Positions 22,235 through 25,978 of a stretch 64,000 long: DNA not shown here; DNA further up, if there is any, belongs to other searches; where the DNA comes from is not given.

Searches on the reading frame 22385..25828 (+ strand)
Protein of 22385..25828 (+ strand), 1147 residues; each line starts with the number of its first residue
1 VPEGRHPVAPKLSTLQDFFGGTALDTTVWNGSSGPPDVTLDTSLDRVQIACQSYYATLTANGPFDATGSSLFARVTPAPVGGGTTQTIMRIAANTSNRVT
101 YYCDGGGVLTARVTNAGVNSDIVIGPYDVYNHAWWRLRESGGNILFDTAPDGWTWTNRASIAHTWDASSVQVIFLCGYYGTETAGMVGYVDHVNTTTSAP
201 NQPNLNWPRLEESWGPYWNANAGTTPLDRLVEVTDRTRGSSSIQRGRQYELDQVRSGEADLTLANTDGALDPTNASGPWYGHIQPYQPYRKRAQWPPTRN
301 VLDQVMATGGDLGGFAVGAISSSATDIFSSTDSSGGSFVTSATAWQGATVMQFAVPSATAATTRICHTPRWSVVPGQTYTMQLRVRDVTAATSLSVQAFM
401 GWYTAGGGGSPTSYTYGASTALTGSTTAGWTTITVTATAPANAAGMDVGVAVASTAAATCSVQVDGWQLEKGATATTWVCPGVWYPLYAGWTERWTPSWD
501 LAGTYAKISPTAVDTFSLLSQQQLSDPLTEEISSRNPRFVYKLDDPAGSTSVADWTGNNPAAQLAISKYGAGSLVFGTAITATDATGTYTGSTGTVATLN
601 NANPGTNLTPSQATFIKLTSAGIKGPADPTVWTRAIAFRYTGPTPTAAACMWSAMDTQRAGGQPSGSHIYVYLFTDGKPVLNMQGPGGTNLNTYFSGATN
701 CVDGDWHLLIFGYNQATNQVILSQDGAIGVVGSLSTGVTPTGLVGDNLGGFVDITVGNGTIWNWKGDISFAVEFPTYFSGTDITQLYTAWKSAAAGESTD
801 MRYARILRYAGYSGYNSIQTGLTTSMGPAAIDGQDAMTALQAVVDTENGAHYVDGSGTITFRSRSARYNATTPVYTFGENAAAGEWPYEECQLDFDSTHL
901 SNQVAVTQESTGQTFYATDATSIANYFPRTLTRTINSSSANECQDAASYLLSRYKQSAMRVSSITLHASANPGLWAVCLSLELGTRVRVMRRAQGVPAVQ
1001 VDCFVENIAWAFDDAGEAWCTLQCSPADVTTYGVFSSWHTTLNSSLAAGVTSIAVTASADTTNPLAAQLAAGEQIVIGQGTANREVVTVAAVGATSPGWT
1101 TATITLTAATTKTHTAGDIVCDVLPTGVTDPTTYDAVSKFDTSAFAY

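Call 15: search_protein_families(library=phrogs, proteins=[window:22385-25828:+], max_evalue=0.01)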
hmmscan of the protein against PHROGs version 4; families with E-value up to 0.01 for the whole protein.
window:22385-25828:+ (1147 aa): 3 families
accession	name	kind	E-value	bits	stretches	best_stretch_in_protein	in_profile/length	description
phrog_5313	-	unknown function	1.9e-149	500.7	1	10-1118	4-1040/1052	-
phrog_14065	-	unknown function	7.5e-19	68.5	1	8-172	464-632/1152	-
phrog_1887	-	tail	6.6e-05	23.1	1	805-962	441-605/670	tail protein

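Call 16: search_protein_families(library=pfam, proteins=[window:22385-25828:+], max_evalue=0.01)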
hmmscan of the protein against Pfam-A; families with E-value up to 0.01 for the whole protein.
window:22385-25828:+ (1147 aa): 0 families

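Call 30: search_dna_similar(query=window:22385-25828:+, collection=phages, mode=protein, max_rows=25, max_evalue=1e-10)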
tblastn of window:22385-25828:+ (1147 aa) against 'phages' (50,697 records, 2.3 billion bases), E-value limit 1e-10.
Records with a match: 2; places in all: 2; records where one place covers at least 80% of the query: 0.
Best place of each record, by identity: <60% 2.
By first word of the organism name: Streptomyces 2.
By host as written in the record: Streptomyces mirabilis NRRL B-2400 1; Streptomyces lividans JI 1326 1.
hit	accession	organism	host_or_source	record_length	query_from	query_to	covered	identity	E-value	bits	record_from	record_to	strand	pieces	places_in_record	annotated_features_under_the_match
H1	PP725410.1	Streptomyces phage GiJojo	Streptomyces mirabilis NRRL B-2400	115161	10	194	16%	33.5%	3e-11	74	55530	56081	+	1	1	93: minor tail protein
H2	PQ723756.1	Streptomyces phage Ponzi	Streptomyces lividans JI 1326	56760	10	195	16%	29.3%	4e-12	77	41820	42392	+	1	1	58: glycoside hydrolase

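Call 39: find_homologous_proteins(query=window:22385-25828:+, max_evalue=1e-20)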
Query window:22385-25828:+ (1147 aa): 390 proteins with E <= 1e-20 among 8000 candidates; the best 120 are listed.
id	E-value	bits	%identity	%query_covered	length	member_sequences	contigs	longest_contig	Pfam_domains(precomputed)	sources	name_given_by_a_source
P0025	0.0e+0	2574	100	99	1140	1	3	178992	-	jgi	-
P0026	0.0e+0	2086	80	99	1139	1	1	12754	-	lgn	-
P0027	0.0e+0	1937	75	99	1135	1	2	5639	-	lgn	-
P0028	0.0e+0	1911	74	99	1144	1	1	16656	-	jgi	jgi:hypothetical protein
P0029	0.0e+0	1864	71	99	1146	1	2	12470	-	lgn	-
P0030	0.0e+0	1860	72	99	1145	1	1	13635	-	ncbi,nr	ncbi:MAG: hypothetical protein HOQ47_05245 [Streptomyces sp.]|nr:hypothetical protein [Streptomyces 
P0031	0.0e+0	1843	71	99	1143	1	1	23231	-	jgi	-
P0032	0.0e+0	1834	71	99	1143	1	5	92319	-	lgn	-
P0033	0.0e+0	1834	72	99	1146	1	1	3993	-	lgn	-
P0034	0.0e+0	1831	72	99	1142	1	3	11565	-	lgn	-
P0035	0.0e+0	1822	70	99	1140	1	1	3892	-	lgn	-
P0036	0.0e+0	1812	70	99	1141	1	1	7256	-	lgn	-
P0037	0.0e+0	1800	70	99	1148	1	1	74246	-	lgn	-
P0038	0.0e+0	1795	70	99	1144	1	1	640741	-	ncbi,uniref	ncbi:hypothetical protein [Streptomyces sp. NPDC006739]|uniref:hypothetical protein n=1 Tax=Streptom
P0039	0.0e+0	1787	69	99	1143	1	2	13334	-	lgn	-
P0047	0.0e+0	1745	70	99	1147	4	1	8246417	-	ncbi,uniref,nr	ncbi:hypothetical protein OG824_32020 [Streptomyces prunicolor]|uniref:hypothetical protein n=1 Tax=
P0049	0.0e+0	1742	69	99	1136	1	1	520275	-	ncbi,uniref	ncbi:hypothetical protein [Streptomyces anandii]|uniref:hypothetical protein n=1 Tax=Streptomyces an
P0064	0.0e+0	1678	67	99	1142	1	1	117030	-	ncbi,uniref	ncbi:hypothetical protein ACFUEN_28785 [Streptomyces griseorubiginosus]|uniref:hypothetical protein 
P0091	0.0e+0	1614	64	99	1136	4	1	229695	-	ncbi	ncbi:hypothetical protein ACWDO7_22540 [Streptomyces sp. NPDC003656]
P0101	0.0e+0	1587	64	99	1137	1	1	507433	-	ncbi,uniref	ncbi:hypothetical protein ABTZ78_17515 [Streptomyces bauhiniae]|uniref:hypothetical protein n=1 Tax=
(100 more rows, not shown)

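Call 41: find_related_loci(query=A1, collection=genome_contigs, flank=10000)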
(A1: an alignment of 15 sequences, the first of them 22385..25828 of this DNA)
Query A1 (1147 aa) in genome_contigs; peptide patterns used: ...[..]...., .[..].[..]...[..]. (x = any residue, [..] = any of these).
213 stretches matched a pattern; 39 encode a relative of the query (tblastn E <= 1e-3); 35 distinct loci.
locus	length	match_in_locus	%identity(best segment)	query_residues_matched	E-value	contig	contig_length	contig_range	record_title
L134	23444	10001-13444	70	4-1147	0e+0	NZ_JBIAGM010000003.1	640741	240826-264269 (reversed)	Streptomyces sp. NPDC006739 NPDC006739_32_D8.ctg-0003, whole genome shotgun sequence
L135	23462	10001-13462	67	3-1147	0e+0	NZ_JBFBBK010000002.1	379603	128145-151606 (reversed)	Streptomyces sp. NPDC051133 NPDC051133_64_H10.ctg-0002, whole genome shotgun sequence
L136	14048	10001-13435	69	9-1147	0e+0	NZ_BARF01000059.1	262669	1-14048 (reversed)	Streptomyces prunicolor NBRC 13075, whole genome shotgun sequence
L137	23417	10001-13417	65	7-1147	0e+0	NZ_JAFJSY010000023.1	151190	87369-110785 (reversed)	Streptomyces plumbidurans strain KC 17012 contig23, whole genome shotgun sequence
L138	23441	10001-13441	67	3-1147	0e+0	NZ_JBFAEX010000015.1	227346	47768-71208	Streptomyces sp. NPDC020298 NPDC020298_108_E8.ctg-0015, whole genome shotgun sequence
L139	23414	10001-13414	66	7-1147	0e+0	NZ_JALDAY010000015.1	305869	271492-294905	Streptomyces cylindrosporus strain 7R015 15, whole genome shotgun sequence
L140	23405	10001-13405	64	10-1147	0e+0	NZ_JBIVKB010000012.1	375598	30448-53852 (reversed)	Streptomyces sp. NPDC088794 NPDC088794_161_D6.ctg-0012, whole genome shotgun sequence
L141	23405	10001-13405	64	10-1147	0e+0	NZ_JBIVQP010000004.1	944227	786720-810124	Streptomyces sp. NPDC092369 NPDC092369_168_H10.ctg-0004, whole genome shotgun sequence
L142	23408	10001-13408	62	10-1147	0e+0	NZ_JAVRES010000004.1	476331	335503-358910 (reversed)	Streptomyces doudnae strain DSM 41981 NODE_4_length_476331_cov_31.756558, whole genome shotgun sequence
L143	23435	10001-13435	60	2-1147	0e+0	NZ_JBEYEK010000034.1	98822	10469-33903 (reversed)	Streptomyces sp. NPDC007851 NPDC007851_173_G5.ctg-0034, whole genome shotgun sequence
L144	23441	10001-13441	59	5-1147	0e+0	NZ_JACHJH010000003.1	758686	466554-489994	Streptomyces olivoverticillatus strain CECT 3266 Ga0436946_03, whole genome shotgun sequence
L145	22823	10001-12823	64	204-1147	0e+0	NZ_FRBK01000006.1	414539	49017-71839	Streptomyces yunnanensis strain CGMCC 4.3555, whole genome shotgun sequence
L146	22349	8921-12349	57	6-1147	0e+0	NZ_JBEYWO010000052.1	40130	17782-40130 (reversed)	Streptomyces sp. NPDC046977 NPDC046977_49_A4.ctg-0052, whole genome shotgun sequence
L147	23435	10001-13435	58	1-1147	0e+0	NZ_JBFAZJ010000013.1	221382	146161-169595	Streptomyces sp. NPDC051582 NPDC051582_47_H7.ctg-0013, whole genome shotgun sequence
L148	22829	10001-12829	64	204-1147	0e+0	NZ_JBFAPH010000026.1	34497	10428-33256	Streptomyces sp. NPDC049577 NPDC049577_69_H1.ctg-0026, whole genome shotgun sequence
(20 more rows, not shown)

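Call 55: find_encoding_contigs(protein=P0049, flank=10000, max_places=1)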
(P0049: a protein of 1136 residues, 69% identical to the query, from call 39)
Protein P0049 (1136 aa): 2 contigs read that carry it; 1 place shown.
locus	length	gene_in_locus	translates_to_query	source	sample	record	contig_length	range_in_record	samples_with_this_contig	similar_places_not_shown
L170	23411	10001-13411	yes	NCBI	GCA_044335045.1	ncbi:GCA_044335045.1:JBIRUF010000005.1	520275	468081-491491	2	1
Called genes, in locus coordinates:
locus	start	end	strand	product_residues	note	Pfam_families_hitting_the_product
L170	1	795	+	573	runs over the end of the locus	-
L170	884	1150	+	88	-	-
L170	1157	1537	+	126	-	-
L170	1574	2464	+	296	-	-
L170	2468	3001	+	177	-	-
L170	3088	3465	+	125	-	-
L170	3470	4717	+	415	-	-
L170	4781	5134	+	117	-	-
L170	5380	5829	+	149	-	-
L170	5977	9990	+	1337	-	PF10145:PhageMin_Tail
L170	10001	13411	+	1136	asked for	-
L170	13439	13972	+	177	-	PF00386:C1q (weak)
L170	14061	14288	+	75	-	-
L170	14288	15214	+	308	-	PF01183:Glyco_hydro_25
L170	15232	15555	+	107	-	-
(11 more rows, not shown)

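Call 56: find_encoding_contigs(protein=P0091, flank=10000, max_places=1)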
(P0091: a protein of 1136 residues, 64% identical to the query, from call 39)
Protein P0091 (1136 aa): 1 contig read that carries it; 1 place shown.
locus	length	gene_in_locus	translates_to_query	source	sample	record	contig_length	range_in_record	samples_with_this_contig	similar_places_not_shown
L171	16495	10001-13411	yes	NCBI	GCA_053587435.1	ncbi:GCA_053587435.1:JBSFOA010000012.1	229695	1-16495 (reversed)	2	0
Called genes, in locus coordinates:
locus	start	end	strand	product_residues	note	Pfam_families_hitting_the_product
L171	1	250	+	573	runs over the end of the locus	-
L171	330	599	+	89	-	-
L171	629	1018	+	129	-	-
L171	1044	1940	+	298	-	-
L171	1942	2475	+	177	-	-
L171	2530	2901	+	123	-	-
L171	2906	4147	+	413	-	-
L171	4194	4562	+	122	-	-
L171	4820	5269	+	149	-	PF04883:HK97-gp10_like (weak)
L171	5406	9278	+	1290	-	PF10145:PhageMin_Tail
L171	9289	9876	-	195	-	-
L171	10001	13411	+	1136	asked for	-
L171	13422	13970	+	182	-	-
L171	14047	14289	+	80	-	-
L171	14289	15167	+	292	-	-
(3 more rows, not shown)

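Call 57: find_encoding_contigs(protein=P0101, flank=10000, max_places=1)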
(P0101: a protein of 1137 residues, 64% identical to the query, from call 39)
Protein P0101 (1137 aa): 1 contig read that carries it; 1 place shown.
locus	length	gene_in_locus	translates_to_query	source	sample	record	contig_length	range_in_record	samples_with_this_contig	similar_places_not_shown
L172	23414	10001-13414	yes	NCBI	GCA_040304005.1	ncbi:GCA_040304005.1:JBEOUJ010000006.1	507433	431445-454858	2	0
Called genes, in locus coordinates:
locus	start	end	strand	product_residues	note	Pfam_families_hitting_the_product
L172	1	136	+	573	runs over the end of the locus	-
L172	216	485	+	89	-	-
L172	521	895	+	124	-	-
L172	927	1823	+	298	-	-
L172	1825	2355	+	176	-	-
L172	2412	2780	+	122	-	-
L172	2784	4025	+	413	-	-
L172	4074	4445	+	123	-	-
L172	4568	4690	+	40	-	-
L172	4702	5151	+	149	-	-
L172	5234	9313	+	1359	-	PF10145:PhageMin_Tail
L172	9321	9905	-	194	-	-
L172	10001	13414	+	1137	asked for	-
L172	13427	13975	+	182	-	-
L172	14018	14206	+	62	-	-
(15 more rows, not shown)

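Call 61: find_encoding_contigs(protein=P0047, flank=10000, max_places=1)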
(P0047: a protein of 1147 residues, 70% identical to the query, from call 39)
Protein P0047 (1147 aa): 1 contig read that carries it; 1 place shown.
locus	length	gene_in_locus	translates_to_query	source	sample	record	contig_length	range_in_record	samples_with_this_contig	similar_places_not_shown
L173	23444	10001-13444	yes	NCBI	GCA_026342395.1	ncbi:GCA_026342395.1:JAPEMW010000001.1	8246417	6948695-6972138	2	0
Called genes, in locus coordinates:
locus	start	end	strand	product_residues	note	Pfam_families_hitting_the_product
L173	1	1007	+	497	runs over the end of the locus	-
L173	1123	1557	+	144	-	-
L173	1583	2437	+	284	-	-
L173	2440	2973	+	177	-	-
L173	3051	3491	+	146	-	-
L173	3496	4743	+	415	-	-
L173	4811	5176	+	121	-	-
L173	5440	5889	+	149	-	-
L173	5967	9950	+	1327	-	PF10145:PhageMin_Tail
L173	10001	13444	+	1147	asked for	-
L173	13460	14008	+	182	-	-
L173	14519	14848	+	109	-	-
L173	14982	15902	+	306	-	PF01183:Glyco_hydro_25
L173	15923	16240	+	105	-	-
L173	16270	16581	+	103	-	-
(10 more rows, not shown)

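Call 62: find_encoding_contigs(protein=P0064, flank=10000, max_places=1)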
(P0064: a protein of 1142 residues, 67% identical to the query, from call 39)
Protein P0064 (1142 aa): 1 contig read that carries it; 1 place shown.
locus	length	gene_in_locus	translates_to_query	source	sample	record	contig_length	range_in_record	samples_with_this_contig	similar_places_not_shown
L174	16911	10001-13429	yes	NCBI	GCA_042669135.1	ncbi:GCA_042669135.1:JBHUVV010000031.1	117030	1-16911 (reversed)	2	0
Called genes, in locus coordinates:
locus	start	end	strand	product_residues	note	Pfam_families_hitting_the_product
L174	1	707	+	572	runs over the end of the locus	-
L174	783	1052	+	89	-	-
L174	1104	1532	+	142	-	-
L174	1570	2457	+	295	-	-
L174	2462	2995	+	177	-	-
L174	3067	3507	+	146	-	-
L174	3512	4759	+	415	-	-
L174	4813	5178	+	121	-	-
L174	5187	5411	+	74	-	-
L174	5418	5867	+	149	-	-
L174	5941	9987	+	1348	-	PF10145:PhageMin_Tail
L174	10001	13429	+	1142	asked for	-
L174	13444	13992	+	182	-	-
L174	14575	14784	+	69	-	-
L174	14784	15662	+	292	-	-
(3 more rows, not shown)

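Call 70: find_related_loci(query=A1, collection=viral_contigs, flank=10000)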
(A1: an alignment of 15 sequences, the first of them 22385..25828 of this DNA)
Query A1 (1147 aa) in viral_contigs; peptide patterns used: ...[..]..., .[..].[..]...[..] (x = any residue, [..] = any of these).
186 stretches matched a pattern; 151 encode a relative of the query (tblastn E <= 1e-3); the best 80 are kept; 80 distinct loci.
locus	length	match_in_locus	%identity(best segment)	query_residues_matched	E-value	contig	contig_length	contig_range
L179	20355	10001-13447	71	2-1147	0e+0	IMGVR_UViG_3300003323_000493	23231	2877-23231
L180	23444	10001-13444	70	2-1147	0e+0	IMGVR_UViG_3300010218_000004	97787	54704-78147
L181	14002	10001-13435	69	9-1147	0e+0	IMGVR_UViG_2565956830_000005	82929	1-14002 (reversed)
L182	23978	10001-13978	70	5-1147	0e+0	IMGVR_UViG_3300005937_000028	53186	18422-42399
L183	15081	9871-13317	66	7-1147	0e+0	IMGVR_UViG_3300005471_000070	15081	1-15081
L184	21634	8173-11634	64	2-1147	0e+0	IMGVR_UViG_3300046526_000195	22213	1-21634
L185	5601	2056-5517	64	2-1147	0e+0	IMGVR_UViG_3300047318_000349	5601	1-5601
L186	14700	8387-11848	64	3-1147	0e+0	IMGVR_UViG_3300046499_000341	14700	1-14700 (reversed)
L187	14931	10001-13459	62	3-1147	0e+0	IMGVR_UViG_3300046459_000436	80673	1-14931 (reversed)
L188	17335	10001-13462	63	3-1147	0e+0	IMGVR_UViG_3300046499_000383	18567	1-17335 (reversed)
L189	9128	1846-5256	67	2-1147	0e+0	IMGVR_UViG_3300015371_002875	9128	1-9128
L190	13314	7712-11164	63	3-1147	0e+0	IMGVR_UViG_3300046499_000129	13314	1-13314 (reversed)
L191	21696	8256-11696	64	2-1147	0e+0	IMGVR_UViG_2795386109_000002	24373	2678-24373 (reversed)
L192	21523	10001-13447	65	2-1147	0e+0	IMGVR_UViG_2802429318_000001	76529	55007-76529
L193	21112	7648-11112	65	2-1147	0e+0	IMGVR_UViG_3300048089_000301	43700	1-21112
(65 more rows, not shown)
